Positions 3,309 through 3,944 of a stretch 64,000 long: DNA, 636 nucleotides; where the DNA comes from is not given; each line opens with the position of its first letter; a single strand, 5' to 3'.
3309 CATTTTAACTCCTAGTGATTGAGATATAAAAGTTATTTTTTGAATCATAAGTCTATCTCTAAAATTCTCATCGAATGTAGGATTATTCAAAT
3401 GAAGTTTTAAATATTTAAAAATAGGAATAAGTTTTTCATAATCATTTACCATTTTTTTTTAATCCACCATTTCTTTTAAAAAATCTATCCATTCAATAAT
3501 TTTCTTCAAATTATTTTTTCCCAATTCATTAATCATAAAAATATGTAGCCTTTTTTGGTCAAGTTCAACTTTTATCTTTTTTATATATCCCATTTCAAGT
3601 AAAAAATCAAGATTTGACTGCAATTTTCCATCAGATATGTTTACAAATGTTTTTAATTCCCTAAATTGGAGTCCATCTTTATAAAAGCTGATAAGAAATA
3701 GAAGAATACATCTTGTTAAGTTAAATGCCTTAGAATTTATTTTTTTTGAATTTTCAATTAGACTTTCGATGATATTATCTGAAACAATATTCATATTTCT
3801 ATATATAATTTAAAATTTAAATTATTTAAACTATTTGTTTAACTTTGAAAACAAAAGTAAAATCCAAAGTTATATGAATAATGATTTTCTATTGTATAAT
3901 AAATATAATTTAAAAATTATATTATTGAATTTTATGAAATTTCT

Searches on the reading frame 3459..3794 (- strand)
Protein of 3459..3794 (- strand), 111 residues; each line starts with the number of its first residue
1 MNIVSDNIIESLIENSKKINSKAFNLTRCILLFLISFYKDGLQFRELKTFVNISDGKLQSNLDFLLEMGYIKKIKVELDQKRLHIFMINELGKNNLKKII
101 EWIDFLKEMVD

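Call 3: search_protein_families(library=pfam, proteins=[window:3459-3794:-], max_evalue=1)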
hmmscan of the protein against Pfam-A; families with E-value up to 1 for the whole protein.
window:3459-3794:- (111 aa): 9 families
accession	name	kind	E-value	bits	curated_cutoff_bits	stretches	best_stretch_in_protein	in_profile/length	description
PF13601.12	HTH_34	-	9.6e-10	38.9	27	1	30-103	5-76/80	Winged helix DNA-binding domain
PF13412.12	HTH_24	-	0.014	15.4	21.9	1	40-72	16-48/48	Winged helix-turn-helix DNA-binding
PF03551.20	PadR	-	0.019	15.4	27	1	46-98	21-75/75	Transcriptional regulator PadR-like family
PF22222.1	Cpf1_PI-like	-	0.03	15.4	27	0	78-110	27-57/91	CRISPR-associated endonuclease Cpf1 PI domain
PF13463.12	HTH_27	-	0.073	13.8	22.2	1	30-84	8-61/68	Winged helix DNA-binding domain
PF13730.12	HTH_36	-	0.093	13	25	1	28-71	8-55/55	Helix-turn-helix domain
PF04182.18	B-block_TFIIIC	-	0.13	12.8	22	1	28-81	5-57/73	B-block binding subunit of TFIIIC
PF22658.2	YycE-like_N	-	0.16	12.3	27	1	34-52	13-31/52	YycE-like N-terminal domain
PF12802.13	MarR_2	-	0.3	11.7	27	1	26-81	5-60/61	MarR family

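Call 4: search_protein_families(library=padloc, proteins=[window:3459-3794:-], max_evalue=1)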
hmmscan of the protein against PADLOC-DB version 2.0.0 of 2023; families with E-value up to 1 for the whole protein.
window:3459-3794:- (111 aa): 1 family
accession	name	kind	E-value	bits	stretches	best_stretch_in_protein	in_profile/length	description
PDLC02976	WH_III-A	-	0.0019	16.8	1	29-101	6-79/104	-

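Call 5: search_protein_families(library=ncbifam, proteins=[window:3459-3794:-], max_evalue=1)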
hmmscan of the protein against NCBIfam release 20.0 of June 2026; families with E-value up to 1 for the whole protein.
window:3459-3794:- (111 aa): 5 families
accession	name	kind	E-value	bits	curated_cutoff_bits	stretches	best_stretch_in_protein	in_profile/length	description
NF045593.1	bilirub_TF_BilQ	equivalog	0.0012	18.6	125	1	22-100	24-102/135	bilirubin utilization transcriptional regulator BilQ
TIGR04472.1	reg_rSAM_mob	hypoth_equivalog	0.011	15.8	240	1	5-90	13-94/141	radical SAM mobile pair system MarR family transcriptional regulator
NF047395.1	TransRegLtdR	equivalog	0.019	14.6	250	1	20-94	46-117/166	transcriptional regulator LdtR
TIGR01889.1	Staph_reg_Sar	paralog_domain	0.058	13.7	62.6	1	23-104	20-105/109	staphylococcal accessory regulator family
NF041423.1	MobC_subf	subfamily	0.064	12.5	200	1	12-92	3-82/240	MobC family replication-relaxation protein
